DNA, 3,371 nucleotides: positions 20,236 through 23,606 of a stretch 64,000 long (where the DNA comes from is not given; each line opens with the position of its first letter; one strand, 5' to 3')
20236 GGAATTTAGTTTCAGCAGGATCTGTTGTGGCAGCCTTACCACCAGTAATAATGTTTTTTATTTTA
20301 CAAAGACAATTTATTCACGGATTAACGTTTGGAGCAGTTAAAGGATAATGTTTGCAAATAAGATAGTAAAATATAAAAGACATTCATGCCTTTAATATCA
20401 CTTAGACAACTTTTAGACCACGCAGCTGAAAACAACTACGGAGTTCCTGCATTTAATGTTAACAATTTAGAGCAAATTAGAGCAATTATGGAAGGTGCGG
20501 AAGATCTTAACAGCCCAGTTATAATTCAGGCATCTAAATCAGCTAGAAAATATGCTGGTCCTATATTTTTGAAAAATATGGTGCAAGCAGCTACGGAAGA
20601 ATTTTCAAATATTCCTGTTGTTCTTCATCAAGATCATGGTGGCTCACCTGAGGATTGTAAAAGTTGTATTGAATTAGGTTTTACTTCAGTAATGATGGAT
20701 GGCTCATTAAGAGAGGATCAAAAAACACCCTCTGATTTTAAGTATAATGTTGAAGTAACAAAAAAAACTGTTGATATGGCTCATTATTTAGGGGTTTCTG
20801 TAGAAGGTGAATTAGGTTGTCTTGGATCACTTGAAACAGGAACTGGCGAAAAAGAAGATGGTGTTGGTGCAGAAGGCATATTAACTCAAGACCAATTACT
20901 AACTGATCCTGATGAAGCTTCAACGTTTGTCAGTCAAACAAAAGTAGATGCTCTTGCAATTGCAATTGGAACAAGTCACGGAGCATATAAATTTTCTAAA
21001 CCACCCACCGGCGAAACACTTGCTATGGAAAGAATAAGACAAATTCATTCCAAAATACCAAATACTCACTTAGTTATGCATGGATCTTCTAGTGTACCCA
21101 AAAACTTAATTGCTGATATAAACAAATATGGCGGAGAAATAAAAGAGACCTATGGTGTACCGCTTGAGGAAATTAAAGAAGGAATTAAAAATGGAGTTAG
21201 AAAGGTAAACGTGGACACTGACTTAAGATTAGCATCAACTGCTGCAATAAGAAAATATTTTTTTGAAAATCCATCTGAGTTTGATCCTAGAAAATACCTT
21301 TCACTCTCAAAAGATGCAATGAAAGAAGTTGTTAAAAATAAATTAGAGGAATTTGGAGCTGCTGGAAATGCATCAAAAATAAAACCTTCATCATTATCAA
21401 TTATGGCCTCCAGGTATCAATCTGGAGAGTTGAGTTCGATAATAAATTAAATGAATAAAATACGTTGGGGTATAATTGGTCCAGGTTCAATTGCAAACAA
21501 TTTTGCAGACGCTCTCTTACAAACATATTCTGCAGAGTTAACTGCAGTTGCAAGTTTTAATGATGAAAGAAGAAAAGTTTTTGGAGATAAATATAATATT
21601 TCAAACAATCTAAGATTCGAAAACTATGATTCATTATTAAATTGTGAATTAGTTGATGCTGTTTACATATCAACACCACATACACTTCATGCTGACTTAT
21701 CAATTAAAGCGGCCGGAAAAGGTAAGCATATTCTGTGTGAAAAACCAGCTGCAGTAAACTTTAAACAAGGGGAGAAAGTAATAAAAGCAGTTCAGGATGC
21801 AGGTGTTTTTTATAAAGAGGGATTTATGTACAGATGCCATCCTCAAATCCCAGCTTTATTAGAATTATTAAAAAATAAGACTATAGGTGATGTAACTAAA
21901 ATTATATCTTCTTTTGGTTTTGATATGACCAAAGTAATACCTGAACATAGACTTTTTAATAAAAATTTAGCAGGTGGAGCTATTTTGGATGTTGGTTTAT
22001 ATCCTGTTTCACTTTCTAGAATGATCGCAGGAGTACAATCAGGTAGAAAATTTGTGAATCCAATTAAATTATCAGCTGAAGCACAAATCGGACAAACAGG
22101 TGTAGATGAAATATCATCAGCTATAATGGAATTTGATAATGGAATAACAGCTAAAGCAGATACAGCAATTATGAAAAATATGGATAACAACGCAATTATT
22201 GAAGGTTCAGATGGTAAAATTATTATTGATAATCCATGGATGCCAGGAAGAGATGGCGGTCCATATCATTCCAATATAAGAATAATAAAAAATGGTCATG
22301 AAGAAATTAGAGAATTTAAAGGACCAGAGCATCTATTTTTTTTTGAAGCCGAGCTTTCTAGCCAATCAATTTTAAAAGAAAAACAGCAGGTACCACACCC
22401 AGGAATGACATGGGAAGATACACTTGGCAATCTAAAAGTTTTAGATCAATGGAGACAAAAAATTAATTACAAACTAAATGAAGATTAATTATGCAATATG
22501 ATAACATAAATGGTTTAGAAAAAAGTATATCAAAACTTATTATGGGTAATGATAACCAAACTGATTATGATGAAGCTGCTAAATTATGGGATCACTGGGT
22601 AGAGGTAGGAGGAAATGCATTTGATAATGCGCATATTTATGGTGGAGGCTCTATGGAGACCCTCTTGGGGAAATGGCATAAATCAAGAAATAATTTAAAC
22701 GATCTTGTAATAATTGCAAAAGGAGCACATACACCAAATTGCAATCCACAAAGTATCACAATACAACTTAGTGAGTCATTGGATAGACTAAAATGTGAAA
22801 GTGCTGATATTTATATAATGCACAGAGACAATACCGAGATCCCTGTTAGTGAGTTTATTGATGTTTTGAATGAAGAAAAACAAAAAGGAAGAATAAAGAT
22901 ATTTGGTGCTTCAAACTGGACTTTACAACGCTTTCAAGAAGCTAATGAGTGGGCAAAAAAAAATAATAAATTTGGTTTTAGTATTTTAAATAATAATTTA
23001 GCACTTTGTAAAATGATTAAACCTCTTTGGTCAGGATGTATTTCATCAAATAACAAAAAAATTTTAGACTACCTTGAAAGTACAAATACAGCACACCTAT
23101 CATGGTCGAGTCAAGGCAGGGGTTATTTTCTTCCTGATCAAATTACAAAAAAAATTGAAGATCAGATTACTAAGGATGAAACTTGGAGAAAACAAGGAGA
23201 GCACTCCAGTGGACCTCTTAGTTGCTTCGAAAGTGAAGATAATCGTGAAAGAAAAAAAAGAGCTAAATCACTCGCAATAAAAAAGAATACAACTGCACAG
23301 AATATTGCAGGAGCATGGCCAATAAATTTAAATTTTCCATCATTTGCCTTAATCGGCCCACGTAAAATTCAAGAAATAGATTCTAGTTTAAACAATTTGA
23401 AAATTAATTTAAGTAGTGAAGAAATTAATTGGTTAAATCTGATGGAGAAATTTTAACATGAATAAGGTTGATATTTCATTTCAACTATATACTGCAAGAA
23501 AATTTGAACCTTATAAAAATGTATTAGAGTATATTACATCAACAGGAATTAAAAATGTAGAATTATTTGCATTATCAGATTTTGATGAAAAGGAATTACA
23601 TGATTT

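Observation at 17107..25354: tRNA-adjacent sugar module: ATPase-less CUT1 transporter, class II aldolase, and an oxidoreductase/TIM-barrel operon of unknown substrate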

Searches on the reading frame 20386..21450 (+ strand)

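Call 4: search_protein_families(library=pfam, proteins=[window:20386-21450:+])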
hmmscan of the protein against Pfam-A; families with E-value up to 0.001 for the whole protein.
window:20386-21450:+ (354 aa): 1 family
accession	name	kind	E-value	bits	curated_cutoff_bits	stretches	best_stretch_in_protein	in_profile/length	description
PF01116.26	F_bP_aldolase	-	6.4e-97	324.8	25.5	1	5-327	2-276/277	Fructose-bisphosphate aldolase class-II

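Call 5: search_protein_families(library=ncbifam, proteins=[window:20386-21450:+])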
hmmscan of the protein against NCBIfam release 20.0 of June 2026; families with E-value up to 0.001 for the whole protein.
window:20386-21450:+ (354 aa): 20 families
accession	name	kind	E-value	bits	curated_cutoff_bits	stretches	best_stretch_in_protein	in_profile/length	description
TIGR01521.1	FruBisAldo_II_B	equivalog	7.1e-176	584.4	496.35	1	3-349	1-347/347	class II fructose-bisphosphate aldolase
TIGR00167.1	cbbA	subfamily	5.4e-98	327.9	215.6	1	1-329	1-290/290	ketose-bisphosphate aldolase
NF005481.0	PRK07084.1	equivalog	5e-94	315.1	511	1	3-322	12-316/324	class II fructose-bisphosphate aldolase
TIGR01859.1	fruc_bis_ald_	equivalog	3.7e-88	295.9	343.05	1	3-329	1-282/282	class II fructose-1,6-bisphosphate aldolase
NF009497.0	PRK12857.1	equivalog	9.1e-83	277.7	423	2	1-243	1-219/284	class II fructose-1,6-bisphosphate aldolase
NF004493.0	PRK05835.1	equivalog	5.7e-76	255.7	558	1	8-327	7-305/307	class II fructose-bisphosphate aldolase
NF009374.0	PRK12737.1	subfamily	1.8e-74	250.3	383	2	2-245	2-221/284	tagatose-bisphosphate aldolase subunit GatY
NF006626.0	PRK09195.1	subfamily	7.4e-71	238.6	384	2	1-246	1-222/284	tagatose-bisphosphate aldolase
TIGR01858.1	tag_bisphos_ald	equivalog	2.6e-68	230.2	443.55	2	3-245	1-219/282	tagatose bisphosphate family class II aldolase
NF006042.0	PRK08185.1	subfamily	4.7e-66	223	405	2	3-249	2-225/287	hypothetical protein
NF006376.0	PRK08610.1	equivalog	5.7e-63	213.3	527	2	1-245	1-222/286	class II fructose-bisphosphate aldolase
NF005823.0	PRK07709.1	equivalog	1.2e-58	199.2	545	1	1-329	1-285/285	class II fructose-bisphosphate aldolase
NF009375.0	PRK12738.1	equivalog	3.1e-55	187.4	542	2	1-243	1-219/286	tagatose-bisphosphate aldolase subunit KbaY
NF005943.0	PRK07998.1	equivalog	8.6e-53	179.6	364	2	1-248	1-221/283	class II aldolase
NF005288.0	PRK06806.1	equivalog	6e-51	173.3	396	1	1-240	1-214/281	class II fructose-bisphosphate aldolase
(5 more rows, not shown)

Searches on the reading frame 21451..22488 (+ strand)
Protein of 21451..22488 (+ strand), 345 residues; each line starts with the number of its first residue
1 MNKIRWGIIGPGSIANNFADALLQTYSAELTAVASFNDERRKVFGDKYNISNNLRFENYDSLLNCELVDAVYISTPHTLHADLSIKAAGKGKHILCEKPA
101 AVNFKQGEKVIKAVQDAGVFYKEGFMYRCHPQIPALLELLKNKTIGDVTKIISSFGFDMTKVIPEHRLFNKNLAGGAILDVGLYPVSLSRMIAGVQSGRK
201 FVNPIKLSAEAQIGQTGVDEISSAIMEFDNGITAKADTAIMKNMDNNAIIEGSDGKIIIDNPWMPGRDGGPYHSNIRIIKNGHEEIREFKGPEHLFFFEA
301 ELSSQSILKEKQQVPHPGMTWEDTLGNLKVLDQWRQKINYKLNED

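Call 4: search_protein_families(library=pfam, proteins=[window:21451-22488:+])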
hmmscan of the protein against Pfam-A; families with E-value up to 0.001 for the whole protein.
window:21451-22488:+ (345 aa): 2 families
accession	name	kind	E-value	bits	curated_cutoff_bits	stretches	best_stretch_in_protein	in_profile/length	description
PF01408.29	GFO_IDH_MocA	-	1.5e-22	80.9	24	1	4-124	1-119/120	Oxidoreductase family, NAD-binding Rossmann fold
PF22725.1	GFO_IDH_MocA_C3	-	4.9e-13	49.6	27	1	136-257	4-123/124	GFO/IDH/MocA C-terminal domain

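Call 5: search_protein_families(library=ncbifam, proteins=[window:21451-22488:+])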
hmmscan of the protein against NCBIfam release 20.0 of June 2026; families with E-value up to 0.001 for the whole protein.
window:21451-22488:+ (345 aa): 8 families
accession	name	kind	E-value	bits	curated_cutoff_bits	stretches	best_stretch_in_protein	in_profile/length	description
NF041392.1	XylDh_Gfo6_Halo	equivalog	2.2e-27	95.8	350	1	3-262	16-278/350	D-xylose 1-dehydrogenase Gfo6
TIGR04380.1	myo_inos_iolG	equivalog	3e-27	95.4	355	1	4-261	2-254/330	inositol 2-dehydrogenase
NF040723.1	UDP-GlcNAcDh_Arch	equivalog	1.6e-19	70.6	450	1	4-153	1-146/302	UDP-N-acetylglucosamine 3-dehydrogenase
NF052479.1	LevoglcsnDh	equivalog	5e-18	64.9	650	1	37-198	45-207/386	levoglucosan dehydrogenase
NF052679.1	InsChiInosDhIolG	equivalog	6.5e-14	51.7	540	1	4-150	3-150/343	bifunctional inositol 2-dehydrogenase/D-chiro-inositol 1-dehydrogenase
NF008607.0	PRK11579.1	subfamily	7e-11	41.7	330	1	2-156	3-153/346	oxidoreductase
NF058561.1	BT_2158_fam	equivalog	6.7e-07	28.2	750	1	53-151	80-180/487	glycoside 3-dehydrogenase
NF058563.1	BT_2159_fam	equivalog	2.2e-05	23.6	650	1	4-195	1-185/350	disaccharide 3-dehydrogenase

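Call 27: search_solved_structures(query=window:21451-22488:+, max_evalue=1e-10)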
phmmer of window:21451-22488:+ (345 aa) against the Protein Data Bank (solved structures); distinct sequences matched with E-value up to 1e-10: 38.
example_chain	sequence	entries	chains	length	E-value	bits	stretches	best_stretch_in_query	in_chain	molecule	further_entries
2o48_X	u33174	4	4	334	6.4e-28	101.4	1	4-265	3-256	Dimeric dihydrodiol dehydrogenase | Trans-1,2-dihydrobenzene-1,2-diol dehydrogenase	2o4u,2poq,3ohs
3rbv_A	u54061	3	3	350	2.2e-27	99.6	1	2-333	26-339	Sugar 3-ketoreductase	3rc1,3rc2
3rcb_A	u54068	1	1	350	8.1e-27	97.8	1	2-333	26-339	Sugar 3-ketoreductase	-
3rc7_A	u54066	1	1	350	8.1e-27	97.8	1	2-333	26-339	Sugar 3-ketoreductase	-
3rc9_A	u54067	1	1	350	1.5e-26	96.9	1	2-333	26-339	Sugar 3-ketoreductase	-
5a02_A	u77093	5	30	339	8.6e-25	91.1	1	3-260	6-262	ALDOSE-ALDOSE OXIDOREDUCTASE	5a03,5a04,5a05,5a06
4had_A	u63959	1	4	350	1.2e-24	90.7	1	3-332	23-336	Probable oxidoreductase protein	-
1ydw_A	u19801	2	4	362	1.3e-22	84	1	3-259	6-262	AX110P-like protein | Probable oxidoreductase At4g09670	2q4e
4koa_A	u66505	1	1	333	2.4e-20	76.5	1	4-261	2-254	1,5-anhydro-D-fructose reductase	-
1ofg_A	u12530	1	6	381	4.6e-20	75.6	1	6-195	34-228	GLUCOSE-FRUCTOSE OXIDOREDUCTASE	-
1ryd_A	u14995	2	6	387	4.8e-20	75.5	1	6-195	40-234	glucose-fructose oxidoreductase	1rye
1h6a_A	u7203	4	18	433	5.9e-20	75.2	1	6-195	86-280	PRECURSOR FORM OF GLUCOSE-FRUCTOSE OXIDOREDUCTASE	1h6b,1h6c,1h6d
2glx_A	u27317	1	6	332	8.4e-20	74.7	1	5-261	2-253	1,5-anhydro-D-fructose reductase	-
1evj_A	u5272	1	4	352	1.4e-19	73.9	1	6-195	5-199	GLUCOSE-FRUCTOSE OXIDOREDUCTASE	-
9m3d_B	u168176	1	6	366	6.7e-19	71.8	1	1-189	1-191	DgpA1 from W974-1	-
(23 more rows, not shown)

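Call 87: search_solved_structures(query=window:21451-22488:+, max_evalue=1e-19, show_alignments=5)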
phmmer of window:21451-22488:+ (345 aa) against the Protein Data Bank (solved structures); distinct sequences matched with E-value up to 1e-19: 13.
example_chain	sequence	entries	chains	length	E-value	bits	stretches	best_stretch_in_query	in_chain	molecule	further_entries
2o48_X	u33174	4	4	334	6.4e-28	101.4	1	4-265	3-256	Dimeric dihydrodiol dehydrogenase | Trans-1,2-dihydrobenzene-1,2-diol dehydrogenase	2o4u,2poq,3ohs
3rbv_A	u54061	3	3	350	2.2e-27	99.6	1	2-333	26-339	Sugar 3-ketoreductase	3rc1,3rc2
3rcb_A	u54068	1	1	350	8.1e-27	97.8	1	2-333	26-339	Sugar 3-ketoreductase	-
3rc7_A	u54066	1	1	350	8.1e-27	97.8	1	2-333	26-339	Sugar 3-ketoreductase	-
3rc9_A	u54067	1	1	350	1.5e-26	96.9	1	2-333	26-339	Sugar 3-ketoreductase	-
5a02_A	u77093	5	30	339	8.6e-25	91.1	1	3-260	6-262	ALDOSE-ALDOSE OXIDOREDUCTASE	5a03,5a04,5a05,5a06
4had_A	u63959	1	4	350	1.2e-24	90.7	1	3-332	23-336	Probable oxidoreductase protein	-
1ydw_A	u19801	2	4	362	1.3e-22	84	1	3-259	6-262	AX110P-like protein | Probable oxidoreductase At4g09670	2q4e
4koa_A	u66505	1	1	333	2.4e-20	76.5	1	4-261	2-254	1,5-anhydro-D-fructose reductase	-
1ofg_A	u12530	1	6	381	4.6e-20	75.6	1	6-195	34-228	GLUCOSE-FRUCTOSE OXIDOREDUCTASE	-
1ryd_A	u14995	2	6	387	4.8e-20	75.5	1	6-195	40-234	glucose-fructose oxidoreductase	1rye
1h6a_A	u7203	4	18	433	5.9e-20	75.2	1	6-195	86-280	PRECURSOR FORM OF GLUCOSE-FRUCTOSE OXIDOREDUCTASE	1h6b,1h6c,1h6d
2glx_A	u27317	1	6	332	8.4e-20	74.7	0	5-261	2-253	1,5-anhydro-D-fructose reductase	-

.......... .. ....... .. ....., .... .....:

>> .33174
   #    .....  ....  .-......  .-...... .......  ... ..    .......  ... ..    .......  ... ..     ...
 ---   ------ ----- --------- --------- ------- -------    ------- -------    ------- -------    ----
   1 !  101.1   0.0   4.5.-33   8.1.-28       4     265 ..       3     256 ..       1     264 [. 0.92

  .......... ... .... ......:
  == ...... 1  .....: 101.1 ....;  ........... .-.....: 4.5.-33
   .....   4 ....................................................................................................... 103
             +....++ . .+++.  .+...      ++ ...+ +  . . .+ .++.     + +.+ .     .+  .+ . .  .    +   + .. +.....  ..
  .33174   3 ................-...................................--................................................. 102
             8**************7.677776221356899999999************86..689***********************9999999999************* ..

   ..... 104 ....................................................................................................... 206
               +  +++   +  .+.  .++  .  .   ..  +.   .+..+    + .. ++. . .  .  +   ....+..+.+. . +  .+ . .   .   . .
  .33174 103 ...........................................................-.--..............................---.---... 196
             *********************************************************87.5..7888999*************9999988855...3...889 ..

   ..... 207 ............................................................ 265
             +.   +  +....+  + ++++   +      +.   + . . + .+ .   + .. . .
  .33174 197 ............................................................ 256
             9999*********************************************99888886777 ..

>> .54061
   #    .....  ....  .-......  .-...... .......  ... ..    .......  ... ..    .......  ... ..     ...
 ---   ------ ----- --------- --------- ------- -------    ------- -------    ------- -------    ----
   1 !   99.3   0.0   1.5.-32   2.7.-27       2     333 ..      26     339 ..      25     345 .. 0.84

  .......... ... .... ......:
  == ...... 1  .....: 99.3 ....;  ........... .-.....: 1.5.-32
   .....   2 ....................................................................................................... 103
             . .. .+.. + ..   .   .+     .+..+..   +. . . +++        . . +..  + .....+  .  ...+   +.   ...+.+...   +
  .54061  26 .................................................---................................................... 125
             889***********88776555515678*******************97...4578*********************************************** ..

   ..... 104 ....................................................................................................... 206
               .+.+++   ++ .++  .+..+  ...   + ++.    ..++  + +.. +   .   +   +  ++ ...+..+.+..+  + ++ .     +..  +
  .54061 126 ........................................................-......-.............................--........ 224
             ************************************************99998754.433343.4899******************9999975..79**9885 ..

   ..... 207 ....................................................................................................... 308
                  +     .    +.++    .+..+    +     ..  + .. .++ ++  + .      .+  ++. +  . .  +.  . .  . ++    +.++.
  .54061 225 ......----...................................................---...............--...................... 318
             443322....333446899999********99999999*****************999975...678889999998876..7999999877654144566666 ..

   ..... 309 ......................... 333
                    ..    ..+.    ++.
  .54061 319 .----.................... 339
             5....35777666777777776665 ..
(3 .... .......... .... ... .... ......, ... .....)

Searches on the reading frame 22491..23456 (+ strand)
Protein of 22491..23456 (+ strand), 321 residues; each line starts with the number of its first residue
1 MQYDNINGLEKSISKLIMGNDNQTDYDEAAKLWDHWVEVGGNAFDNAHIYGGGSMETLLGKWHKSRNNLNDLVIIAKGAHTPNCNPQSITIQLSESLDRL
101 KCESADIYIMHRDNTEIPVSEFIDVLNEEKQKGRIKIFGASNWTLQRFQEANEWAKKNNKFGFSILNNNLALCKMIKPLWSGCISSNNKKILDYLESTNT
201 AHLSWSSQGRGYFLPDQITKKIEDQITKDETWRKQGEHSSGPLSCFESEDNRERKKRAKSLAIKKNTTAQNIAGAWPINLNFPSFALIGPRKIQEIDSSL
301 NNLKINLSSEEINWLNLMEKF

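Call 4: search_protein_families(library=pfam, proteins=[window:22491-23456:+])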
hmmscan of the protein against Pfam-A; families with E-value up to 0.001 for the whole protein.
window:22491-23456:+ (321 aa): 1 family
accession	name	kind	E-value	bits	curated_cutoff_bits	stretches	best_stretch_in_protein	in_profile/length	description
PF00248.27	Aldo_ket_red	-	1.4e-40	139.6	24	1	20-314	12-285/291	Aldo/keto reductase family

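Call 5: search_protein_families(library=ncbifam, proteins=[window:22491-23456:+])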
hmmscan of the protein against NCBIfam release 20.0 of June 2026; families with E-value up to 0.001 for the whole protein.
window:22491-23456:+ (321 aa): 7 families
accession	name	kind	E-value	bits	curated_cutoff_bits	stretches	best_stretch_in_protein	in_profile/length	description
NF049922.1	MethglyxlRedYdjG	equivalog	2.6e-12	46.4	550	1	83-155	108-183/326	NADH-dependent methylglyoxal reductase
NF008377.0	PRK11172.1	equivalog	2.6e-10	40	327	1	37-155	26-143/267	2,5-didehydrogluconate reductase DkgB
TIGR01293.1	Kv_beta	subfamily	8.7e-09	34.8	365.4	1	23-159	27-170/319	voltage-dependent potassium channel subunit beta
NF008598.0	PRK11565.1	equivalog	2.4e-05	23.5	425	1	23-150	24-147/275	2,5-didehydrogluconate reductase DkgA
NF007388.0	PRK09912.1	subfamily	0.00012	21.1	448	1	89-312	116-325/346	L-glyceraldehyde 3-phosphate reductase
NF007695.0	PRK10376.1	subfamily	0.0003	20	280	0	25-155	38-179/290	oxidoreductase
NF007912.0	PRK10625.1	equivalog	0.00052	19.5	415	0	11-114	11-122/346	NADP(H)-dependent aldo-keto reductase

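Call 30: search_solved_structures(query=window:22491-23456:+, max_evalue=1e-10)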
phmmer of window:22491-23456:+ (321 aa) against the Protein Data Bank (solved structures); distinct sequences matched with E-value up to 1e-10: 7.
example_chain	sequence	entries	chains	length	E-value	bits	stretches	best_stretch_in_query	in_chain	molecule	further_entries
8hwn_B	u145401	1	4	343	8.7e-17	64.6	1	22-317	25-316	DepB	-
7utf_A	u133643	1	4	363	5.1e-15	58.8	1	26-316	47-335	Putative oxidoreductase, aryl-alcohol dehydrogenase like protein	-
1pyf_A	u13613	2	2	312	5.5e-15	58.6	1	37-154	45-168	IolS protein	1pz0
8xr2_A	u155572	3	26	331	3e-12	49.6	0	1-164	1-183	Aldo/keto reductase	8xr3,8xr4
5dan_A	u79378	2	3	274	3.7e-12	49.3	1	27-151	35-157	2,5-diketo-D-gluconic acid reductase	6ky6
6kik_A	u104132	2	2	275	3.8e-12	49.3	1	27-151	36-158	Oxidoreductase, aldo/keto reductase family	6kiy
8jwk_A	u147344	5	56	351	3.9e-12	49.3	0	1-164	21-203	Aldo/keto reductase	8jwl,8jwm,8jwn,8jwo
